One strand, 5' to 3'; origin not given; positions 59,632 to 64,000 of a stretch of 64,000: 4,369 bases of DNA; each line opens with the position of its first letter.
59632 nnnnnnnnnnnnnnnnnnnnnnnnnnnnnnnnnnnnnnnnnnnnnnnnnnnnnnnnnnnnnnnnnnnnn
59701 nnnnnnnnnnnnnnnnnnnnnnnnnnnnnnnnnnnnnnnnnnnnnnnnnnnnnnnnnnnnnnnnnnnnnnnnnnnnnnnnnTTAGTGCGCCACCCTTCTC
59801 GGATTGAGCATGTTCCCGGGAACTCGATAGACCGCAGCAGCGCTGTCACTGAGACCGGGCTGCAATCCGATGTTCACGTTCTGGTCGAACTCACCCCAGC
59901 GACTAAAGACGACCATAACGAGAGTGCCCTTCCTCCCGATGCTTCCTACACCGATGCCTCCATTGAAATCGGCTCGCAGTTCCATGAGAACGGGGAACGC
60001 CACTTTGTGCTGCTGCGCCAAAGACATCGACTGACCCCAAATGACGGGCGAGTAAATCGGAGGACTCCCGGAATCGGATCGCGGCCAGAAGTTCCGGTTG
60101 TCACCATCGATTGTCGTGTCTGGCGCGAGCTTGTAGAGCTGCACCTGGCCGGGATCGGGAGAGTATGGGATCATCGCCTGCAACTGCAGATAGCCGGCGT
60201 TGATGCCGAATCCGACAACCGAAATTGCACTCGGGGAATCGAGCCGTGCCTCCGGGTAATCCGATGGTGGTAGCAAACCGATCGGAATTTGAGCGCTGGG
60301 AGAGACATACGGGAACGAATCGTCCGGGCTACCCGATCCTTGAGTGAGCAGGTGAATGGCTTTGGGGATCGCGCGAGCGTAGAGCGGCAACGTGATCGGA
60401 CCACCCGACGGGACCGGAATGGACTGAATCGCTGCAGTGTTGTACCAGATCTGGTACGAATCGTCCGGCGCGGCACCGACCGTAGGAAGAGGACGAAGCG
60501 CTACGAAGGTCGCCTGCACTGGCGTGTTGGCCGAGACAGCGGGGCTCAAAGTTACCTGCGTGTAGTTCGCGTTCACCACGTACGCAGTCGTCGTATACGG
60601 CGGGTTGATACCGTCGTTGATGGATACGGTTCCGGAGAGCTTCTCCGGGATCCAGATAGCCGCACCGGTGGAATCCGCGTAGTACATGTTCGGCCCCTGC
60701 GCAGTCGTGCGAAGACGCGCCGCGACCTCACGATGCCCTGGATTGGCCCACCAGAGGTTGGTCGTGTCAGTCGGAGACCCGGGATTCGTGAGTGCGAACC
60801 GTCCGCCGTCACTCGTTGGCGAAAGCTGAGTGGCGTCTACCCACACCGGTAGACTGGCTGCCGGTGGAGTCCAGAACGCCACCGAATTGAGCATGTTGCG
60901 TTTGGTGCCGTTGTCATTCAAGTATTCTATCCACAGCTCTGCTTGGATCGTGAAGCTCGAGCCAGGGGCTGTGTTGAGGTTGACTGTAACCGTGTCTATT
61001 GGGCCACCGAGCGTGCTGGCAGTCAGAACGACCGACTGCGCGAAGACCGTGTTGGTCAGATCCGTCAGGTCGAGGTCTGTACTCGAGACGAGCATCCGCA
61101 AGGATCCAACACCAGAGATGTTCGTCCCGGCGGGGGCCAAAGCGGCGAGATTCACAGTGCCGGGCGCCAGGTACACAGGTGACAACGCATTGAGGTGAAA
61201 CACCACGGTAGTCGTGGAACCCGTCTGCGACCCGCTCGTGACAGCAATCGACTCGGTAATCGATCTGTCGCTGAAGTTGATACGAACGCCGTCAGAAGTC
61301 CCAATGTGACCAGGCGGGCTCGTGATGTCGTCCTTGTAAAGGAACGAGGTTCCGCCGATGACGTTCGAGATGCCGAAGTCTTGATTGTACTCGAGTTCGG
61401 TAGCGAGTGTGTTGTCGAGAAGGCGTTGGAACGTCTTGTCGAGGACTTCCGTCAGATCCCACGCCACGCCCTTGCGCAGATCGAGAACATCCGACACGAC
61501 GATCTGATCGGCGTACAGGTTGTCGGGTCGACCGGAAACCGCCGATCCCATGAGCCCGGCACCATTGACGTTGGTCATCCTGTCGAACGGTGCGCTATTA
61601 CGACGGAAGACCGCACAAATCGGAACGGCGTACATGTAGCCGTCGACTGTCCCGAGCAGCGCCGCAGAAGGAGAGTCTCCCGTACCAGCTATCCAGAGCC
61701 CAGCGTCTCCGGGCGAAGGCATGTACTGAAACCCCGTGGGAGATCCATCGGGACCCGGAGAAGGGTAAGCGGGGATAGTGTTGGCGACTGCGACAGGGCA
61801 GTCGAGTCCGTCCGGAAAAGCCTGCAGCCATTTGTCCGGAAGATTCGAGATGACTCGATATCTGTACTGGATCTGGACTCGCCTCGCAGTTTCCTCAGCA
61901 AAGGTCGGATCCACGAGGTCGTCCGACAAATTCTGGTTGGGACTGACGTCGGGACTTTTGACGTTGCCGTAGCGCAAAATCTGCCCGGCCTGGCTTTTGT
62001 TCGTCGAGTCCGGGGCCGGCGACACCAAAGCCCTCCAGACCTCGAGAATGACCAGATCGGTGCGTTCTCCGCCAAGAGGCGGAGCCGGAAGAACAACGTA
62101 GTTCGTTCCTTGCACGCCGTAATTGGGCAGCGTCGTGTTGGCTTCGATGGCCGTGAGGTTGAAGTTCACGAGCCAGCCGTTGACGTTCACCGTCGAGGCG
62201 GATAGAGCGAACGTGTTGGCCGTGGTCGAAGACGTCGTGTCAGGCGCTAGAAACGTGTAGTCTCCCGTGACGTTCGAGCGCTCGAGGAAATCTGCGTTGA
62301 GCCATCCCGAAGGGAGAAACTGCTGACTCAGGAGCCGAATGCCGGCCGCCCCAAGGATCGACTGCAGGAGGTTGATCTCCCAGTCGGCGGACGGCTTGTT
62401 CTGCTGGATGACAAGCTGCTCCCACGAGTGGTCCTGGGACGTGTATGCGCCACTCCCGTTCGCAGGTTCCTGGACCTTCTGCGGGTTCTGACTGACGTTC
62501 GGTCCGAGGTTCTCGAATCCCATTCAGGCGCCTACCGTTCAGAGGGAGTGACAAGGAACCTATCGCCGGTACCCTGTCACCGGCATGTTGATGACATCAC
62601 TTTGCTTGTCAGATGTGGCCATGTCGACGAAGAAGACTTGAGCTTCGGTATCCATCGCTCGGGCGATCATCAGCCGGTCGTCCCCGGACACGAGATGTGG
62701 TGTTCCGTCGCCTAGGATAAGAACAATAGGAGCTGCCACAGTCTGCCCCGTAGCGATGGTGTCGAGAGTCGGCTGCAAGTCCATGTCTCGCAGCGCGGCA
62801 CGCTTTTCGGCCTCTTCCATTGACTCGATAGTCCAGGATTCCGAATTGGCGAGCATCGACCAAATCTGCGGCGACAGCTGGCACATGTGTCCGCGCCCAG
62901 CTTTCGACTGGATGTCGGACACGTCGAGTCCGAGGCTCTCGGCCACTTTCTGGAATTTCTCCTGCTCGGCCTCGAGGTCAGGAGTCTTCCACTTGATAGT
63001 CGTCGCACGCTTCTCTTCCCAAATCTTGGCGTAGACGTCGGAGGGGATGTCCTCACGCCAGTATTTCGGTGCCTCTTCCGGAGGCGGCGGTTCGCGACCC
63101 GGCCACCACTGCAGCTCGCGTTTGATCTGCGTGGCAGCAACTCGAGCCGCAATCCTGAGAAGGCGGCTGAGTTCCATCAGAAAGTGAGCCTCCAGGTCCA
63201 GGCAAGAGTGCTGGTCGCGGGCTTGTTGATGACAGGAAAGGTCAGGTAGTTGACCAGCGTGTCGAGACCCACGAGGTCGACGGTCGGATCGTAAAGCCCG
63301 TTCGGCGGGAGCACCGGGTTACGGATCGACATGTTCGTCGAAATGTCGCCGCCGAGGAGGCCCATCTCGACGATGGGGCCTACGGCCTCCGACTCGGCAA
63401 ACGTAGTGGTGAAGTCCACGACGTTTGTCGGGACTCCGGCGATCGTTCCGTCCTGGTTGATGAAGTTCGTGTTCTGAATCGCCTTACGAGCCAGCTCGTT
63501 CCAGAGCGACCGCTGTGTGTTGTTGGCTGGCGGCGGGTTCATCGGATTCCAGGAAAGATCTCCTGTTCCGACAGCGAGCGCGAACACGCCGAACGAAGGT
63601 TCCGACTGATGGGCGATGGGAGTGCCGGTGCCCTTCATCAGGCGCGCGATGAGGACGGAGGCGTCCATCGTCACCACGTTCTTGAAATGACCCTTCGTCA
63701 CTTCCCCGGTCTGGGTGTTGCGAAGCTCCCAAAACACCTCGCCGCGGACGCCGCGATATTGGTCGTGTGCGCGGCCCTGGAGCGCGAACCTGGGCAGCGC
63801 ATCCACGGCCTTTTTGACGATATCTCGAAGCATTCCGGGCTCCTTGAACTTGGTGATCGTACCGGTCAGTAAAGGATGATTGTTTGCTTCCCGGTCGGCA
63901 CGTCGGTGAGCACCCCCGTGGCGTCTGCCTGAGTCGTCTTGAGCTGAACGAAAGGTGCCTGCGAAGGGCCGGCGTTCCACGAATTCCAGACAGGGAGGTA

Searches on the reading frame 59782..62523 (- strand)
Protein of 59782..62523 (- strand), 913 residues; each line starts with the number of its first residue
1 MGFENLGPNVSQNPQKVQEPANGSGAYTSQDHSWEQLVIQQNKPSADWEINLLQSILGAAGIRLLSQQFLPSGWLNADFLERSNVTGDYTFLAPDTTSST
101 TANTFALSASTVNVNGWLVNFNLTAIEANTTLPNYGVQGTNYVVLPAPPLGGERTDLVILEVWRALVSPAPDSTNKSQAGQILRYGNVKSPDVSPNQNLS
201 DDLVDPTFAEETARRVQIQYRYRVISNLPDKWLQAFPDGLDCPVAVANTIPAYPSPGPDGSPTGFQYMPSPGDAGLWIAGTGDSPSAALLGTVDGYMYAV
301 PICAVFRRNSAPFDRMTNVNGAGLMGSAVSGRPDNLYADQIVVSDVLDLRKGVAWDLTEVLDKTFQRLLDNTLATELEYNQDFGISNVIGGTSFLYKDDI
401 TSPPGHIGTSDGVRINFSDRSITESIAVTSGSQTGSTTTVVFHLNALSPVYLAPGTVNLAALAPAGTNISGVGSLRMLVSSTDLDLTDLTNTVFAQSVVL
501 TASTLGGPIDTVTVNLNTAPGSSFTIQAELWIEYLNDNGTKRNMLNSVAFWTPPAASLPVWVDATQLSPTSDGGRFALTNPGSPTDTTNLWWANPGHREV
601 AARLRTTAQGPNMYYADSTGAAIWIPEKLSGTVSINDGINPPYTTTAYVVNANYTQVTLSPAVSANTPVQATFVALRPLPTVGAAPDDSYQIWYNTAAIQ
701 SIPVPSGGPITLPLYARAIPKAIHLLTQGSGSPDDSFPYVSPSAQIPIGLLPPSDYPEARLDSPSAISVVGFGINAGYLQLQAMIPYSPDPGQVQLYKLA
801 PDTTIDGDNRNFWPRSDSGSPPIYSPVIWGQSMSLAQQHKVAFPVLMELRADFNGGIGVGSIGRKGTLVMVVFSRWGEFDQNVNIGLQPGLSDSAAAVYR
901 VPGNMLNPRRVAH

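Call 7: search_protein_families(library=pfam, proteins=[window:59785-62523:-], max_evalue=0.1)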
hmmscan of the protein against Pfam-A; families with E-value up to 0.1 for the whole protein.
window:59785-62523:- (913 aa): 0 families

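Call 8: search_protein_families(library=phrogs, proteins=[window:59785-62523:-], max_evalue=0.01)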
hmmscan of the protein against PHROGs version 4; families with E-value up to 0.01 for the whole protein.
window:59785-62523:- (913 aa): 0 families

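Call 13: search_dna_similar(query=window:59785-62523:-, collection=phages, mode=protein, max_rows=30)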
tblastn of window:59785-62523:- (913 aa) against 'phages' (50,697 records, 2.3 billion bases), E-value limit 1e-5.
Records with a match: 4; places in all: 5; records where one place covers at least 80% of the query: 1.
Best place of each record, by identity: <60% 4.
By first word of the organism name: Bacillus 2; uncultured 1; Tunturiibacter 1.
By host as written in the record: Bacillus megaterium str. ATCC 43725 2; - 1; Tunturiibacter psychrotolerans X4BP1 1.
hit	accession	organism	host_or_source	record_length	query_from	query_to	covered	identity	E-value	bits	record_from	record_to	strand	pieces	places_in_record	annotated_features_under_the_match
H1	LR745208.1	uncultured phage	metagenomic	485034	20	906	97%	28.2%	4e-42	231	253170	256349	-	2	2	record has no annotation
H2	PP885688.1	Tunturiibacter phage Tunturi_5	Tunturiibacter psychrotolerans X4BP1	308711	31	418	42%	26.4%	1e-14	85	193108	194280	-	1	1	tail fiber protein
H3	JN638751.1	Bacillus phage G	Bacillus megaterium str. ATCC 43725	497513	27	375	38%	24.3%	2e-12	78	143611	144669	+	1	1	211: gp211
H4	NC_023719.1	Bacillus phage G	Bacillus megaterium str. ATCC 43725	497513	27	375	38%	24.3%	2e-12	78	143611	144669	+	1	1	211: gp211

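Call 15: get_annotated_region(hit=H2, flank=15000)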
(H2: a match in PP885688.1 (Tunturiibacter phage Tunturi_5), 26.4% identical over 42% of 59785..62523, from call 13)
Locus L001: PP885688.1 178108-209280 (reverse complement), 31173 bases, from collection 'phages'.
description: Tunturiibacter phage Tunturi_5, complete genome.
organism: Tunturiibacter phage Tunturi_5 (NCBI taxid 3378199)
taxonomy: Viruses; Duplodnaviria; Heunggongvirae; Uroviricota; Caudoviricetes
host: Tunturiibacter psychrotolerans X4BP1; source: soil; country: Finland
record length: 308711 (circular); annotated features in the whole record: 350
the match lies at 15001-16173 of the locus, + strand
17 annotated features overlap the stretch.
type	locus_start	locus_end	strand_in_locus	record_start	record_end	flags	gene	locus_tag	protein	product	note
CDS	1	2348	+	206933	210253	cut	-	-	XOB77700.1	tail length tape measure protein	ORF257; gp257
CDS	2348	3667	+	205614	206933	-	-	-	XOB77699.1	lytic tail protein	ORF256; gp256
CDS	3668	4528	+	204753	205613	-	-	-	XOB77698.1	virion structural protein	ORF255; gp255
CDS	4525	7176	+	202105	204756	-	-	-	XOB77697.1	tail protein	ORF254; gp254; tail protein with lysin activity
CDS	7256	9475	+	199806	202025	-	-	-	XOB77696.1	tail fiber protein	ORF253; gp253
CDS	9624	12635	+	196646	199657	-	-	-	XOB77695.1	virion structural protein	ORF252; gp252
CDS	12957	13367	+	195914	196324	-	-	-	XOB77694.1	lipoprotein precursor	ORF251; gp251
CDS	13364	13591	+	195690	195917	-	-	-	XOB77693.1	hypothetical protein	ORF250; gp250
CDS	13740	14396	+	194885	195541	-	-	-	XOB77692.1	hypothetical protein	ORF249; gp249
CDS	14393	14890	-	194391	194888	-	-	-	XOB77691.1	hypothetical protein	ORF248; gp248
CDS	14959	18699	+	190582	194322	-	-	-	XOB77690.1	tail fiber protein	ORF247; gp247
CDS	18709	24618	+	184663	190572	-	-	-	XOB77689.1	regulator of chromosome condensation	ORF246; gp246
CDS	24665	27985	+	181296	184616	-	-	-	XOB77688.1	regulator of chromosome condensation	ORF245; gp245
CDS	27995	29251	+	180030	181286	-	-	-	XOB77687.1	minor tail protein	ORF244; gp244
CDS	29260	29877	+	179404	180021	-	-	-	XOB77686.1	hypothetical protein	ORF243; gp243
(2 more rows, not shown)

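Call 25: search_solved_structures(query=A2, max_evalue=1)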
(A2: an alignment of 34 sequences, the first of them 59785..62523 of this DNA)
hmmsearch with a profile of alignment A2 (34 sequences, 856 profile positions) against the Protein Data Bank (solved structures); distinct sequences matched with E-value up to 1: 0.

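Call 27: get_annotated_region(hit=H3, flank=12000)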
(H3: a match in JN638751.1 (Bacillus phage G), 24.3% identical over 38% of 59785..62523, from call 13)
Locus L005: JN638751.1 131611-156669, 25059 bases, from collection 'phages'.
description: Bacillus phage G, complete genome.
organism: Bacillus phage G (NCBI taxid 2884420)
taxonomy: Viruses; Duplodnaviria; Heunggongvirae; Uroviricota; Caudoviricetes; Donellivirus; Donellivirus gee
host: Bacillus megaterium str. ATCC 43725; source: soil; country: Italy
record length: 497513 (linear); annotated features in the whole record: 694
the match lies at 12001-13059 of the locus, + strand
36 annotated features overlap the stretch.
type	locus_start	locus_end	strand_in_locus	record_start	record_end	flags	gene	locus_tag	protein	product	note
CDS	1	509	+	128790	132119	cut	189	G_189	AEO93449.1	gp189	-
CDS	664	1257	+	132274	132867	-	190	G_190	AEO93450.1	gp190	-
CDS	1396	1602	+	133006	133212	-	191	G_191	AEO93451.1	gp191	-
CDS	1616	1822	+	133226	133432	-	192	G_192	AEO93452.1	gp192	-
CDS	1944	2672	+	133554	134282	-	193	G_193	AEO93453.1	gp193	-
CDS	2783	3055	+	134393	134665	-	194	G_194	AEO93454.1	gp194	-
CDS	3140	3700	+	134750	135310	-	195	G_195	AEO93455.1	gp195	-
CDS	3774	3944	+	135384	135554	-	196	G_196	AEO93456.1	gp196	-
CDS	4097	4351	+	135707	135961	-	197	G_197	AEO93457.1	gp197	PtsH-like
CDS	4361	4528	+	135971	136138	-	198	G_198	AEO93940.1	gp198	-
CDS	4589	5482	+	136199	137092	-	199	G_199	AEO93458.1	gp199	poly(A) polymerase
CDS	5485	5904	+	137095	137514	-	200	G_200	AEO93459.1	gp200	-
CDS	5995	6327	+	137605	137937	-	201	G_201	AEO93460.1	gp201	-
CDS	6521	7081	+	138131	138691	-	202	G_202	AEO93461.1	gp202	-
CDS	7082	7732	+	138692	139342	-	203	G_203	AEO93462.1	gp203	-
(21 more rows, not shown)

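Call 40: predict_structure(alignment_id=A2)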
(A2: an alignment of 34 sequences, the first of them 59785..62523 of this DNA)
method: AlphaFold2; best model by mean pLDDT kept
length: 913 residues; sequences in the alignment: 34
mean_pLDDT: 77.3   pTM: 0.81
mean pLDDT of the five models: 77.3, 77.1, 75.9, 74.4, 60.2
residues with pLDDT >= 90: 154; 70-90: 529; 50-70: 183; < 50: 47
segments of 3 or more residues with pLDDT < 50: 1-3, 15-26, 503-506, 730-734, 736-740
pLDDT, mean of each block of 10 residues (from residue 1): 44 47 49 78 71 71 66 80 69 57 82 88 70 56 90 92 91 83 86 69 70 85 89 84 91 75 93 91 93 95 93 85 73 84 89 88 88 85 72 87 60 79 80 77 73 64 78 79 71 55 54 78 82 79 80 78 78 78 61 80 80 85 81 85 81 83 88 81 71 87 75 90 79 46 64 53 77 83 85 81 66 72 76 89 93 62 86 89 84 83 83 43
secondary structure, 60 per line:
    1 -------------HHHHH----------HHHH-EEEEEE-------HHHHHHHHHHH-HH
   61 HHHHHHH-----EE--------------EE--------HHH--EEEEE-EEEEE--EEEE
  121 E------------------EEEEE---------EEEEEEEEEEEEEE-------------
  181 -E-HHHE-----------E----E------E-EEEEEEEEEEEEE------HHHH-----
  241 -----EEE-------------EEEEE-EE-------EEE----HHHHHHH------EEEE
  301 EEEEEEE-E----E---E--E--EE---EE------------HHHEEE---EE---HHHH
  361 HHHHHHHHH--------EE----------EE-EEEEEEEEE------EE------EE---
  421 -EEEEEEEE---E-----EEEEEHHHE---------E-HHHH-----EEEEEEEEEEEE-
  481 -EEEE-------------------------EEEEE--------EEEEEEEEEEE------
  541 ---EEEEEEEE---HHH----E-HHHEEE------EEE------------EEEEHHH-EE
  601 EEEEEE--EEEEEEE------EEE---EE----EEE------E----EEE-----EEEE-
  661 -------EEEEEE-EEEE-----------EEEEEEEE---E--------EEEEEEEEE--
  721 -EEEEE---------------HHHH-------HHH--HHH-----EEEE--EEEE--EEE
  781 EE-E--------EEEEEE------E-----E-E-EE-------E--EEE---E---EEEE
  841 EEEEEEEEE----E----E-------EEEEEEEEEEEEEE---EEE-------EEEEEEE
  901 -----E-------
elements in order (helices of 4 or more, strands of 3 or more residues): H14-18 H29-32 E34-39 H47-57 H59-67 E104-108 E110-114 E117-121 E140-144 E154-167 E213-225 H232-235 E246-248 E262-266 E277-279 H284-290 E297-307 E346-348 H357-369 E393-401 E422-429 E439-443 H459-462 E468-479 E482-485 E511-515 E524-534 E544-551 E567-569 E576-578 E591-594 E599-606 E609-615 E622-624 E634-636 E648-650 E656-659 E668-673 E675-678 E690-697 E710-718 E722-726 H742-745 E766-769 E772-775 E778-782 E793-798 E827-829 E837-849 E867-880 E884-886 E894-900

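Call 43: get_annotated_region(hit=H1, flank=3000)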
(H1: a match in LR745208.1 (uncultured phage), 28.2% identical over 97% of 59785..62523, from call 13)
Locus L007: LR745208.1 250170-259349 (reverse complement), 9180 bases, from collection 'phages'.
description: uncultured phage genome assembly, chromosome: 1.
organism: uncultured phage (NCBI taxid 278008)
taxonomy: Viruses; environmental samples
host: -; source: metagenomic; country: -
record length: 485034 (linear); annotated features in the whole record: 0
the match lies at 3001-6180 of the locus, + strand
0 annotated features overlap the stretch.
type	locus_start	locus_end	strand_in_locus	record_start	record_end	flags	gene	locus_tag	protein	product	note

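Call 54: find_encoding_contigs(protein=window:59782-62523:-, flank=10000, max_places=3)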
Protein window:59782-62523:- (913 aa): 3 contigs read that carry it; 1 place shown.
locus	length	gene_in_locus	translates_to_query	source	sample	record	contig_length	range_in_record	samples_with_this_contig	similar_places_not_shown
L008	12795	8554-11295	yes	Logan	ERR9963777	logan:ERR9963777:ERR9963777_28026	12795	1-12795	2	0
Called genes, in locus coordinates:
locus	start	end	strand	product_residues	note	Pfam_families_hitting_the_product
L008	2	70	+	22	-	?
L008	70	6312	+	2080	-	-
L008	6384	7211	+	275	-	-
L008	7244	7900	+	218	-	-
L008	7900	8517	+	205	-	-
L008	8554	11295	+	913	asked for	-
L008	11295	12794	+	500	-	?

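Call 55: search_protein_families(library=phrogs, proteins=[L008:70-6309:+, L008:6384-7208:+, L008:7244-7897:+], max_evalue=0.01)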
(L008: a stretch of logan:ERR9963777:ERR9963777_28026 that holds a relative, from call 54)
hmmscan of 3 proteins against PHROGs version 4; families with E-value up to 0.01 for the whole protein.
L008:70-6309:+ (2080 aa): 0 families

L008:6384-7208:+ (275 aa): 0 families

L008:7244-7897:+ (218 aa): 1 family
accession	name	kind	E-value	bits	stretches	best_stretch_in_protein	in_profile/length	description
phrog_5417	-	unknown function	1.3e-21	78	1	35-218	16-156/156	-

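Call 56: search_protein_families(library=pfam, proteins=[L008:70-6309:+, L008:6384-7208:+, L008:7244-7897:+], max_evalue=0.01)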
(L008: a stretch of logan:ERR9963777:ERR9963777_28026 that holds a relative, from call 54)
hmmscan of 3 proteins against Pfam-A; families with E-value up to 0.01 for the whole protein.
L008:70-6309:+ (2080 aa): 0 families

L008:6384-7208:+ (275 aa): 0 families

L008:7244-7897:+ (218 aa): 1 family
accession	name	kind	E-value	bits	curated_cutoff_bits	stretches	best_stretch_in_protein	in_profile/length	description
PF25691.1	BW3TFN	-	0.0068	16.8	27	0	86-130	24-68/174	Baseplate wedge 3 tail fiber network component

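Call 60: fold_search(model_id=the predicted structure, library=pdb)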
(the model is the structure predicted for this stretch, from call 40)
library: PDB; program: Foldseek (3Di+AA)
matches with E <= 10: 405; with E <= 0.001: 0
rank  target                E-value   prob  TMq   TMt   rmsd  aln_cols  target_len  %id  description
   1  2uv8_G                1.9e-02  0.04  0.07  0.04  28.8       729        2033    8  Crystal structure of yeast fatty acid synthase with stalled acyl carrier protein at 3.1 angstrom resolution (released 2007-04-17)
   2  9vla_A                3.6e-02  0.03  0.06  0.08  32.3       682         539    9  Crystal structure of PNGase Bb in complex with MUXF glycopeptide (released 2026-02-18)
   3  3dem_B                5.7e-02  0.03  0.04  0.09  28.5       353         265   10  CUB1-EGF-CUB2 domain of HUMAN MASP-1/3 (released 2008-07-01)
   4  6q5u_E                8.3e-02  0.06  0.07  0.13  24.3       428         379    8  High resolution electron cryo-microscopy structure of the bacteriophage PR772 (released 2019-06-19)
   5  7jrd_A                8.3e-02  0.03  0.07  0.09  22.8       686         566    8  The crystal structure of lactoferrin binding protein B (LbpB) from Neisseria meningitidis in complex with human lactof (released 2021-10-13)
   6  9eva_A                9.2e-02  0.02  0.05  0.07  26.8       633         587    9  3DFlex refinement of the CryoEM structure of DeCLIC nanodisc with 10mM calcium (released 2025-04-09)
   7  8k1b_A                1.2e-01  0.04  0.05  0.11  21.4       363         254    7  SID1 transmembrane family member 1 (released 2024-07-10)
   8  3dem_A                1.2e-01  0.03  0.04  0.10  27.9       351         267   10  CUB1-EGF-CUB2 domain of HUMAN MASP-1/3 (released 2008-07-01)
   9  5b4x_A                1.3e-01  0.02  0.06  0.08  37.4       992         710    8  Crystal structure of the ApoER2 ectodomain in complex with the Reelin R56 fragment (released 2017-04-26)
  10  5w1n_C                1.8e-01  0.03  0.04  0.11  17.3       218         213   10  Crystal structure of the human astrovirus 2 Oxford serotype capsid protein spike at 1.35-A resolution (released 2017-11-08)
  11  9jgi_G                1.9e-01  0.03  0.04  0.13  25.8       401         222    7  Architecture of a pentameric assembly of the tube tail protein (released 2025-07-16)
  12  9fth_A                2.1e-01  0.01  0.05  0.07  27.7       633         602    9  Open conformation of the pentameric ligand-gated ion channel, DeCLIC at pH 5 with 10mM Ca2+ (released 2024-09-11)
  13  3ecq_A                2.1e-01  0.01  0.05  0.04  27.8       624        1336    9  Endo-alpha-N-acetylgalactosaminidase from Streptococcus pneumoniae: SeMet structure (released 2008-09-09)
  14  7y63_A                2.2e-01  0.03  0.05  0.06  23.0       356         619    9  ApoSIDT2-pH7.4 (released 2023-06-21)
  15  4nww_A                2.2e-01  0.02  0.05  0.10  24.0       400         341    8  Crystal structure of an N-terminally truncated capsid protein mutant of Orsay virus (released 2014-08-20)
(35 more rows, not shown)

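Call 61: search_protein_families(library=phrogs, alignment_id=A2, max_evalue=0.05)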
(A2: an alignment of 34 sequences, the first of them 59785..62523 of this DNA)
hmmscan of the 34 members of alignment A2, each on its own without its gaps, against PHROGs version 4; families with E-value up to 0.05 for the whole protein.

A. member 1, window:59785-62523:- (913 aa): 0 families

B. families by the number of members that match (of 34 scanned): 15 families
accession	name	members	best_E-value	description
phrog_1101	-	10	1.7e-08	tail protein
phrog_11439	-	5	2e-05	tail fiber protein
phrog_14489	-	4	0.00012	-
phrog_358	-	4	0.00041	-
phrog_1980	-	2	0.0025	tail fiber protein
phrog_23837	-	2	0.011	virion structural protein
phrog_1591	-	1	0.0026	tail fiber protein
phrog_9998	-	1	0.0033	-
phrog_12150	-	1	0.0053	-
phrog_4302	-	1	0.0059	-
phrog_38058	-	1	0.012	tail fiber protein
phrog_17834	-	1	0.023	-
phrog_15259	-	1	0.038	-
phrog_4406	-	1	0.044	virion structural protein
phrog_7578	-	1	0.046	-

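Call 63: search_protein_families(library=pfam, alignment_id=A2, max_evalue=0.1)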
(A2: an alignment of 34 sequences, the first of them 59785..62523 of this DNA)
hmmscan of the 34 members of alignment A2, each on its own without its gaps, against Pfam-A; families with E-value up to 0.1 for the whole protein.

A. member 1, window:59785-62523:- (913 aa): 0 families

B. families by the number of members that match (of 34 scanned): 6 families
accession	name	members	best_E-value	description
PF14870.12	PSII_BNR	1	2.6e-28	Photosynthesis system II assembly factor YCF48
PF16190.11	E1_FCCH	1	7.9e-07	Ubiquitin-activating enzyme E1 FCCH domain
PF12158.14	DUF3592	1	0.0034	Domain of unknown function (DUF3592)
PF19755.4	DUF6242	1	0.0047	Domain of unknown function (DUF6242)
PF25679.1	DUF7947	1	0.04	Family of unknown function (DUF7947)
PF02012.26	BNR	1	0.06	BNR/Asp-box repeat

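Call 96: search_solved_structures(query=L008:7244-7897:+, max_evalue=10)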
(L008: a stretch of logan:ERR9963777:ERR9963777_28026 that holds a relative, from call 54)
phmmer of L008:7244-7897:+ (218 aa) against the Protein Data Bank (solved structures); distinct sequences matched with E-value up to 10: 2.
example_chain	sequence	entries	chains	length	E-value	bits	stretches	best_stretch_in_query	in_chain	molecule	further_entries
3wwv_A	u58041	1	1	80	0.23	14.3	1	28-76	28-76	Stomatin operon partner protein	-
9rcs_B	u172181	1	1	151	0.61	12.9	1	116-175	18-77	Spike protein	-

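Call 97: search_solved_structures(query=L008:70-6309:+, max_evalue=1)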
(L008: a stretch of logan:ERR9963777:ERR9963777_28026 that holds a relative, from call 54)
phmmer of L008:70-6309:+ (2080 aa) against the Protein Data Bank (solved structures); distinct sequences matched with E-value up to 1: 0.

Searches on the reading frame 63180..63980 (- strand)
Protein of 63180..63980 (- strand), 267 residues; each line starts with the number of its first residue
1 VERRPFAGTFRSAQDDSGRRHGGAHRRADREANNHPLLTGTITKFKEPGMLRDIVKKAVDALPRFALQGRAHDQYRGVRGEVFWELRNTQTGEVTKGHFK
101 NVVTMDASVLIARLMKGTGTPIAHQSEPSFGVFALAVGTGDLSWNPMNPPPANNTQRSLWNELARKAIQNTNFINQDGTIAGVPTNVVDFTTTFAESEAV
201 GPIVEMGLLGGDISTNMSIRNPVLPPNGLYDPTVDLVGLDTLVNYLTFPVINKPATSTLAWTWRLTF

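Call 10: search_protein_families(library=phrogs, proteins=[window:63180-63980:-], max_evalue=0.01)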
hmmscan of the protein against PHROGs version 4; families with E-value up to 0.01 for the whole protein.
window:63180-63980:- (267 aa): 1 family
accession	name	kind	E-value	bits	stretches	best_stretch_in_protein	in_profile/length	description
phrog_5417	-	unknown function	2.5e-21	77.2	1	85-267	17-156/156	-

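Call 11: search_protein_families(library=pfam, proteins=[window:63180-63980:-], max_evalue=0.01)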
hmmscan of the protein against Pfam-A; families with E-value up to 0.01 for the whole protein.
window:63180-63980:- (267 aa): 1 family
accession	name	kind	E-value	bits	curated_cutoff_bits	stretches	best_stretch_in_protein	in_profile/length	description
PF25691.1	BW3TFN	-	0.0097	16.3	27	0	135-179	24-68/174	Baseplate wedge 3 tail fiber network component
